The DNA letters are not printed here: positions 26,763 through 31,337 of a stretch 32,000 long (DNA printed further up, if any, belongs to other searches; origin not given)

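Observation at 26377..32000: Giant double-activase/DUF2229 fusion sits between the large and small subunits of an aconitase-family dehydratase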

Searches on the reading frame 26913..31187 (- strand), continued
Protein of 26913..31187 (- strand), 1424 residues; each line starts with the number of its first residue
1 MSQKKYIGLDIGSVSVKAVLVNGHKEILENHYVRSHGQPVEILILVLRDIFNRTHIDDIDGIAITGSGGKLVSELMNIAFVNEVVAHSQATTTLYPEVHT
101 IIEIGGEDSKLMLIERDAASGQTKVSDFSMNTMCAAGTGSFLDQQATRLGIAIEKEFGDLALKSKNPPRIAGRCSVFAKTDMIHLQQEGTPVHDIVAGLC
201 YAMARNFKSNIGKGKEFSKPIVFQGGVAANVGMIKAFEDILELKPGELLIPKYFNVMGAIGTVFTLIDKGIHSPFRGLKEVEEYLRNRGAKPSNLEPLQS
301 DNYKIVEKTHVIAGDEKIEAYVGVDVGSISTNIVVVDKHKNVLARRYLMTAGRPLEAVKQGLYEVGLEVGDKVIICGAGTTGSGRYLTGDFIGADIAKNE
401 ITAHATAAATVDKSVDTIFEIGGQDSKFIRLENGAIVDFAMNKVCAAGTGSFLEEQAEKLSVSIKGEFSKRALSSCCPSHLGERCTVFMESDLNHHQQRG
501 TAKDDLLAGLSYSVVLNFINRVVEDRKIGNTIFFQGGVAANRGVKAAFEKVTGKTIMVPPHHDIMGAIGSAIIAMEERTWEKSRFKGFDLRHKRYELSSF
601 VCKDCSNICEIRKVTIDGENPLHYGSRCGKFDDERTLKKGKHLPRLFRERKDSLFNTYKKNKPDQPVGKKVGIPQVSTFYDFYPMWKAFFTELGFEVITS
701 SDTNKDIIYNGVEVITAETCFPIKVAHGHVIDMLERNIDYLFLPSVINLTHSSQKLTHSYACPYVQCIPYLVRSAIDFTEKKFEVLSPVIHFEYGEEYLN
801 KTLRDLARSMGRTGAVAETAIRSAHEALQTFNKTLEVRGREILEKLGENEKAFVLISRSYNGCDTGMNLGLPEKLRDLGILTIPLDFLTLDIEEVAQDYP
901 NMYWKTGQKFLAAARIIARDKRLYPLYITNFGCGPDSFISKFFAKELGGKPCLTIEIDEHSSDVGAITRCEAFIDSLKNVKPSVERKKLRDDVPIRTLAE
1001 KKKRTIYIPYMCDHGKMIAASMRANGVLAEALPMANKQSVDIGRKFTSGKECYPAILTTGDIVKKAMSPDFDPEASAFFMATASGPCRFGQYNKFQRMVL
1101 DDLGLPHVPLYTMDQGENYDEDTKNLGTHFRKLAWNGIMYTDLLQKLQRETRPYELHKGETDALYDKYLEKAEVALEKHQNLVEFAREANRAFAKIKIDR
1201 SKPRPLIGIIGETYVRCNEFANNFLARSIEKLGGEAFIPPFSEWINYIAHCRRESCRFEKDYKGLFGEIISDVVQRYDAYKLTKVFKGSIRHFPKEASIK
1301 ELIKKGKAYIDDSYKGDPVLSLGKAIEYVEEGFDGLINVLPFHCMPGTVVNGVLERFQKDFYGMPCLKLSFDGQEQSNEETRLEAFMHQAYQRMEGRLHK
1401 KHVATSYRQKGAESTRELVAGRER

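Call 11: find_homologous_proteins(query=window:26913-31187:-, max_evalue=1e-30)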
Query window:26913-31187:- (1424 aa): 8000 proteins with E <= 1e-30 among 8000 candidates; the best 120 are listed.
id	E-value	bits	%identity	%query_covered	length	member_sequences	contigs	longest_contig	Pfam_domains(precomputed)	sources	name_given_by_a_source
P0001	0.0e+0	3284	100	100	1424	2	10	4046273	PF01869.27,PF09989.16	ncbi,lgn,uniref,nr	ncbi:MAG: CoA activase [Candidatus Brocadia sp.]|uniref:CoA enzyme activase n=1 Tax=Candidatus Broca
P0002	0.0e+0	3043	92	100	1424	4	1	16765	PF01869.27,PF06050.20,PF09989.16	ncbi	-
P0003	0.0e+0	2999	90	100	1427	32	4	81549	PF01869.27,PF09989.16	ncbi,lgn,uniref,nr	ncbi:hypothetical protein BIY37_02520 [Candidatus Brocadia sapporoensis]|uniref:CoA activase n=1 Tax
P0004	0.0e+0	2997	90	100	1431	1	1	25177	PF01869.27,PF09989.16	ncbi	-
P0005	0.0e+0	2995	90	100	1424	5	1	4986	PF01869.27,PF06050.20,PF09989.16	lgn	-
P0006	0.0e+0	2993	90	100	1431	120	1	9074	PF01869.27,PF09989.16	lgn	-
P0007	0.0e+0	2989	89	100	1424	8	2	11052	PF01869.27,PF06050.20,PF09989.16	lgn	-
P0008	0.0e+0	2975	89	100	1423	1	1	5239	PF01869.27,PF06050.20,PF09989.16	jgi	jgi:predicted CoA-substrate-specific enzyme activase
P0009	0.0e+0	2946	88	100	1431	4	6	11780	PF01869.27,PF09989.16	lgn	-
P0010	0.0e+0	2942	87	100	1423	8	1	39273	PF01869.27,PF09989.16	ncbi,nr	ncbi:MAG: CoA activase [Planctomycetota bacterium]|nr:CoA activase [Planctomycetota bacterium]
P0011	0.0e+0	2941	88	100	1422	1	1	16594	PF01869.27,PF09989.16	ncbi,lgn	-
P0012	0.0e+0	2900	86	100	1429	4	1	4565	PF01869.27,PF06050.20,PF09989.16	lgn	-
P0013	0.0e+0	2877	86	99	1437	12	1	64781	PF01869.27,PF09989.16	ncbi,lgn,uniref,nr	ncbi:MAG: Activator of (R)-2-hydroxyglutaryl-CoA dehydratase [Candidatus Jettenia ecosi]|uniref:Acti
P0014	0.0e+0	2863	86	100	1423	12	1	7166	PF01869.27,PF06050.20,PF09989.16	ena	-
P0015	0.0e+0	2852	85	99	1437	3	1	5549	PF01869.27,PF06050.20,PF09989.16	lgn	-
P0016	0.0e+0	2847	85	99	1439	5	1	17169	PF01869.27,PF06050.20,PF09989.16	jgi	-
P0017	0.0e+0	2840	85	100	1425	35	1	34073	PF01869.27,PF06050.20,PF09989.16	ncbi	-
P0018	0.0e+0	2832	84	100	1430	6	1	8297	PF01869.27,PF06050.20,PF09989.16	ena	-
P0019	0.0e+0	2811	84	99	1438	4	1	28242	PF01869.27,PF06050.20,PF09989.16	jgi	jgi:predicted CoA-substrate-specific enzyme activase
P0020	0.0e+0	2781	83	100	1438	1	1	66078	PF01869.27,PF06050.20,PF09989.16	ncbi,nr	ncbi:MAG: CoA activase [wastewater metagenome]|nr:CoA activase [Candidatus Loosdrechtia aerotolerans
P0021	0.0e+0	2737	82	99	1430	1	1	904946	PF01869.27,PF06050.20,PF09989.16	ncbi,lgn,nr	ncbi:MAG: acyl-CoA dehydratase activase [Candidatus Brocadiaceae bacterium]|nr:acyl-CoA dehydratase 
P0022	0.0e+0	2705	81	98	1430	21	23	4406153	PF01869.27,PF00480.27,PF06050.20,PF09989.16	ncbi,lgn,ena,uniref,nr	ncbi:MAG: acyl-CoA dehydratase activase [Candidatus Kuenenia stuttgartiensis]|uniref:CoA activase n=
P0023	0.0e+0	2315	70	99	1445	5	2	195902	PF01869.27,PF09989.16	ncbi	-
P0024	0.0e+0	2312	69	98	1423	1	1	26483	PF01869.27,PF06050.20,PF09989.16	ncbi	ncbi:MAG: acyl-CoA dehydratase activase [Candidatus Scalinduaceae bacterium]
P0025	0.0e+0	2305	70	98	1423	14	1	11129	PF01869.27,PF06050.20,PF09989.16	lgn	-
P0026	0.0e+0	2302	68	98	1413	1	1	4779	PF01869.27,PF09989.16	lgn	-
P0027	0.0e+0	2300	68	98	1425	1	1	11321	PF01869.27,PF09989.16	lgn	-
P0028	0.0e+0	2297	70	98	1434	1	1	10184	PF01869.27,PF09989.16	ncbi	ncbi:MAG: acyl-CoA dehydratase activase [Candidatus Brocadiales bacterium]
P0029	0.0e+0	2295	69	98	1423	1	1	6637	PF01869.27,PF06050.20,PF09989.16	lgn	-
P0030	0.0e+0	2291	69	98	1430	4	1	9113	PF01869.27,PF06050.20,PF09989.16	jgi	jgi:predicted CoA-substrate-specific enzyme activase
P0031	0.0e+0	2286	68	98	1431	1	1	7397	PF01869.27,PF06050.20,PF09989.16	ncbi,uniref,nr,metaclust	ncbi:MAG: putative CoA enzyme activase [Candidatus Scalindua rubra]|uniref:Putative CoA enzyme activ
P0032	0.0e+0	2286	69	98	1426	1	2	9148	PF01869.27,PF06050.20,PF09989.16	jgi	jgi:predicted CoA-substrate-specific enzyme activase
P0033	0.0e+0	2286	69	98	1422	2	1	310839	PF01869.27,PF09989.16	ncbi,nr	ncbi:MAG: acyl-CoA dehydratase activase [Candidatus Scalindua sp.]|nr:acyl-CoA dehydratase activase 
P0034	0.0e+0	2269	68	98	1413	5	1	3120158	PF01869.27,PF09989.16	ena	-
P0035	0.0e+0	2268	68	98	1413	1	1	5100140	PF01869.27,PF09989.16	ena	-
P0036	0.0e+0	2264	68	98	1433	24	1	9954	PF01869.27,PF06050.20,PF09989.16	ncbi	ncbi:MAG: acyl-CoA dehydratase activase [Candidatus Scalindua sp.]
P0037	0.0e+0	2263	68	98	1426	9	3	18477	PF01869.27,PF09989.16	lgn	-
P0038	0.0e+0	2257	68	98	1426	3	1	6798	PF01869.27,PF06050.20,PF09989.16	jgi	-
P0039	0.0e+0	2256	68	99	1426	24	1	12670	PF01869.27,PF06050.20,PF09989.16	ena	-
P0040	0.0e+0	2247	66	98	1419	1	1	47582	PF01869.27,PF09989.16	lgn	-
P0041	0.0e+0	2245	68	98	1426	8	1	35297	PF01869.27,PF06050.20,PF09989.16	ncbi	ncbi:MAG: acyl-CoA dehydratase activase [Candidatus Scalindua sp.]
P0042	0.0e+0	2239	67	98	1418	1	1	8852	PF01869.27,PF09989.16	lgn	-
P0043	0.0e+0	2239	67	98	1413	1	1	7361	PF01869.27,PF09989.16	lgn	-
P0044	0.0e+0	2224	66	99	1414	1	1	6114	PF01869.27,PF09989.16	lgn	-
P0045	0.0e+0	2220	67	98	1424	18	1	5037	PF01869.27,PF06050.20,PF09989.16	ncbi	ncbi:MAG: acyl-CoA dehydratase activase [Candidatus Scalindua sp.]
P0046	0.0e+0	2215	67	98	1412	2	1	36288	PF01869.27,PF06050.20,PF09989.16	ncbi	ncbi:MAG: acyl-CoA dehydratase activase [Candidatus Anammoxibacter sp.]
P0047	0.0e+0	2211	66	99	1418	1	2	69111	PF01869.27,PF06050.20,PF09989.16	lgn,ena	-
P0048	0.0e+0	2207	66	98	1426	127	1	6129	PF01869.27,PF09989.16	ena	-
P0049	0.0e+0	2205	67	98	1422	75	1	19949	PF01869.27,PF09989.16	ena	-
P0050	0.0e+0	2200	66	98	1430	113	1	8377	PF01869.27,PF09989.16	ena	-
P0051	0.0e+0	2197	66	98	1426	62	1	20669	PF01869.27,PF09989.16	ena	-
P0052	0.0e+0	2169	66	98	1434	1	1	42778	PF01869.27,PF09989.16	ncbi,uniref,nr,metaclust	ncbi:MAG: putative CoA enzyme activase [Candidatus Scalindua rubra]|uniref:Putative CoA enzyme activ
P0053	0.0e+0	2082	63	98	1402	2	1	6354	PF01869.27,PF06050.20,PF09989.16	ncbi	ncbi:MAG: acyl-CoA dehydratase activase, partial [Candidatus Brocadiales bacterium]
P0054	0.0e+0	2079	63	98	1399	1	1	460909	PF01869.27,PF00480.27,PF06050.20,PF01548.24,PF09989.16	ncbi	-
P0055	0.0e+0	2078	63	98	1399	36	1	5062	PF01869.27,PF06050.20,PF01548.24,PF09989.16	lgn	-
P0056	0.0e+0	2074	63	98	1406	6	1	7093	PF01869.27,PF09989.16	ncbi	-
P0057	0.0e+0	2063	63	98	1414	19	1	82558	PF01869.27,PF06050.20,PF09989.16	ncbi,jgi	ncbi:MAG: acyl-CoA dehydratase activase [Planctomycetota bacterium]|jgi:predicted CoA-substrate-spec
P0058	0.0e+0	2059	63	98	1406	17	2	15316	PF01869.27,PF09989.16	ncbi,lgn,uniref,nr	ncbi:MAG TPA: acyl-CoA dehydratase activase [Candidatus Avalokitesvara rifleensis]|uniref:acyl-CoA d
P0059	0.0e+0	2057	63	98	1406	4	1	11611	PF01869.27,PF09989.16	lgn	-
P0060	0.0e+0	1932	59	97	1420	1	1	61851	PF01869.27,PF09989.16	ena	-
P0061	0.0e+0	1928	60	98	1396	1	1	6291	PF01869.27,PF09989.16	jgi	-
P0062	0.0e+0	1923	59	98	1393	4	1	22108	PF01869.27,PF09989.16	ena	-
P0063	0.0e+0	1921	60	98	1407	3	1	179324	PF01869.27,PF09989.16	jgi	-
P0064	0.0e+0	1920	59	98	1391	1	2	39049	PF01869.27,PF06050.20,PF09989.16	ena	-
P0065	0.0e+0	1918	60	98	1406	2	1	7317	PF01869.27,PF09989.16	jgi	-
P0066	0.0e+0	1914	60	98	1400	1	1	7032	PF01869.27,PF09989.16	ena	-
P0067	0.0e+0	1912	59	97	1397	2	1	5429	PF01869.27,PF09989.16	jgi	-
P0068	0.0e+0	1911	59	98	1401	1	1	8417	PF01869.27,PF06050.20,PF09989.16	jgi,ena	-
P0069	0.0e+0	1905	58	98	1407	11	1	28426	PF01869.27,PF06050.20,PF09989.16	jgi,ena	-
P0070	0.0e+0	1904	59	97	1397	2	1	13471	PF01869.27,PF09989.16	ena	-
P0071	0.0e+0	1899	59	98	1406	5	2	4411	PF01869.27,PF06050.20,PF09989.16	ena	-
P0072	0.0e+0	1894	58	98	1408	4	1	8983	PF01869.27,PF06050.20,PF09989.16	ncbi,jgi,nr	ncbi:MAG: CoA activase [Planctomycetota bacterium]|nr:MAG: CoA activase [Planctomycetota bacterium]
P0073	0.0e+0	1888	58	98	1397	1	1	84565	PF01869.27,PF09989.16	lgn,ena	-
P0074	0.0e+0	1883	57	98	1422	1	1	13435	PF01869.27,PF09989.16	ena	-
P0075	0.0e+0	1870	58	98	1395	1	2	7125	PF01869.27,PF06050.20,PF09989.16,PF05378.20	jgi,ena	-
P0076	0.0e+0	1869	58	98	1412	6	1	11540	PF01869.27,PF06050.20,PF09989.16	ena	-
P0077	0.0e+0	1868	57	98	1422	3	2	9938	PF01869.27,PF09989.16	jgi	-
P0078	0.0e+0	1866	58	98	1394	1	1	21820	PF01869.27,PF06050.20,PF09989.16,PF05378.20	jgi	-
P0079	0.0e+0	1865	57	97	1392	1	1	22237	PF01869.27,PF06050.20,PF09989.16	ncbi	-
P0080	0.0e+0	1863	57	97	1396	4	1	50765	PF01869.27,PF09989.16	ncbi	-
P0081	0.0e+0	1859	57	98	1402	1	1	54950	PF01869.27,PF09989.16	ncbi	-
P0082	0.0e+0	1857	62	89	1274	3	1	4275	PF01869.27,PF09989.16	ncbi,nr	ncbi:MAG: CoA activase, partial [Planctomycetes bacterium]|nr:CoA activase [Planctomycetota bacteriu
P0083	0.0e+0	1847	57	98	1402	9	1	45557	PF01869.27,PF09989.16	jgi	-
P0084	0.0e+0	1847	57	98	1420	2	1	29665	PF01869.27,PF06050.20,PF09989.16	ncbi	ncbi:MAG: acyl-CoA dehydratase activase [Planctomycetota bacterium]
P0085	0.0e+0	1844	58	98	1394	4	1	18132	PF01869.27,PF06050.20,PF09989.16,PF05378.20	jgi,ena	-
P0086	0.0e+0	1844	57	98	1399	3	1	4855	PF01869.27,PF09989.16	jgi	-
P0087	0.0e+0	1837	57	98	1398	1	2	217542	PF01869.27,PF09989.16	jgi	-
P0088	0.0e+0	1833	56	97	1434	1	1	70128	PF01869.27,PF09989.16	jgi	jgi:predicted CoA-substrate-specific enzyme activase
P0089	0.0e+0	1830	57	98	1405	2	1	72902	PF01869.27,PF06050.20,PF09989.16,PF05378.20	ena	-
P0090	0.0e+0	1829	57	98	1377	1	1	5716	PF01869.27,PF06050.20,PF09989.16,PF05378.20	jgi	-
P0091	0.0e+0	1828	57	98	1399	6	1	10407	PF01869.27,PF09989.16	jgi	-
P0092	0.0e+0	1827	57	97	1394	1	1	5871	PF01869.27,PF02782.23,PF09989.16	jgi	jgi:predicted CoA-substrate-specific enzyme activase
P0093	0.0e+0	1825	57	97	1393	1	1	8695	PF01869.27,PF09989.16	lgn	-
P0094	0.0e+0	1825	58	97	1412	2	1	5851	PF01869.27,PF06050.20,PF02782.23,PF09989.16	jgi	-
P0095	0.0e+0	1824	56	98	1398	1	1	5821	PF01869.27,PF00480.27,PF09989.16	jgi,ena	-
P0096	0.0e+0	1823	57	98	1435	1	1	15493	PF01869.27,PF06050.20,PF09989.16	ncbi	-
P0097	0.0e+0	1819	58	95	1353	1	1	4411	PF01869.27,PF06050.20,PF09989.16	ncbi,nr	ncbi:MAG: CoA activase, partial [Coriobacteriia bacterium]|nr:CoA activase [Coriobacteriia bacterium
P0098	0.0e+0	1819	56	98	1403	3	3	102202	PF01869.27,PF06050.20,PF09989.16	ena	-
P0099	0.0e+0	1818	57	98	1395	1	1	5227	PF01869.27,PF06050.20,PF09989.16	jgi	-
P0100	0.0e+0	1816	56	98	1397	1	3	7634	PF01869.27,PF00480.27,PF06050.20,PF09989.16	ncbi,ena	-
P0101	0.0e+0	1816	57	98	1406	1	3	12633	PF01869.27,PF06050.20,PF02782.23,PF09989.16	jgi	-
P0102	0.0e+0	1815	56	98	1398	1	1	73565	PF01869.27,PF09989.16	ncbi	ncbi:MAG: acyl-CoA dehydratase activase [Candidatus Brocadiia bacterium]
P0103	0.0e+0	1815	56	98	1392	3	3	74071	PF01869.27,PF06050.20,PF09989.16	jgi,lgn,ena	-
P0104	0.0e+0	1814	57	97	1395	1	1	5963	PF01869.27,PF09989.16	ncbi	-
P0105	0.0e+0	1813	56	98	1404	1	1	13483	PF01869.27,PF09989.16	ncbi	ncbi:MAG: acyl-CoA dehydratase activase [Candidatus Brocadiia bacterium]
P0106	0.0e+0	1811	55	98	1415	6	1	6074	PF01869.27,PF06050.20,PF09989.16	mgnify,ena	mgnify:CR=1 FL=1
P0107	0.0e+0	1810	56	98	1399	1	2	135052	PF01869.27,PF09989.16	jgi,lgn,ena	-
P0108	0.0e+0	1809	57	97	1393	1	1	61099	PF01869.27,PF09989.16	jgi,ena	-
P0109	0.0e+0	1808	56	98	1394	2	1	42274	PF01869.27,PF00480.27,PF09989.16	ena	-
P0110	0.0e+0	1806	55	98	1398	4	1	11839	PF01869.27,PF09989.16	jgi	jgi:predicted CoA-substrate-specific enzyme activase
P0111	0.0e+0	1806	56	98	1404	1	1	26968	PF01869.27,PF09989.16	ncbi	-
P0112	0.0e+0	1806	55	98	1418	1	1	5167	PF01869.27,PF09989.16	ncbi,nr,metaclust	ncbi:MAG: hypothetical protein AMK73_09265 [Planctomycetes bacterium SM23_32]|nr:MAG: hypothetical p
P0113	0.0e+0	1800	55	98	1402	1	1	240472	PF01869.27,PF09989.16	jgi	jgi:predicted CoA-substrate-specific enzyme activase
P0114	0.0e+0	1800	55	98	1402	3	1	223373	PF01869.27,PF09989.16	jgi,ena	-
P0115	0.0e+0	1799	55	98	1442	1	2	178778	PF01869.27,PF09989.16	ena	-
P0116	0.0e+0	1798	58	93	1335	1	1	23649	PF01869.27,PF09989.16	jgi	jgi:predicted CoA-substrate-specific enzyme activase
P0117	0.0e+0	1797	55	97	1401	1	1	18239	PF01869.27,PF09989.16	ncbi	-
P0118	0.0e+0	1796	56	97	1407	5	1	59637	PF01869.27,PF09989.16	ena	-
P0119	0.0e+0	1795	56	98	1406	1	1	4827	PF01869.27,PF09989.16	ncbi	-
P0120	0.0e+0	1794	55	97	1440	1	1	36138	PF01869.27,PF06050.20,PF09989.16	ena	-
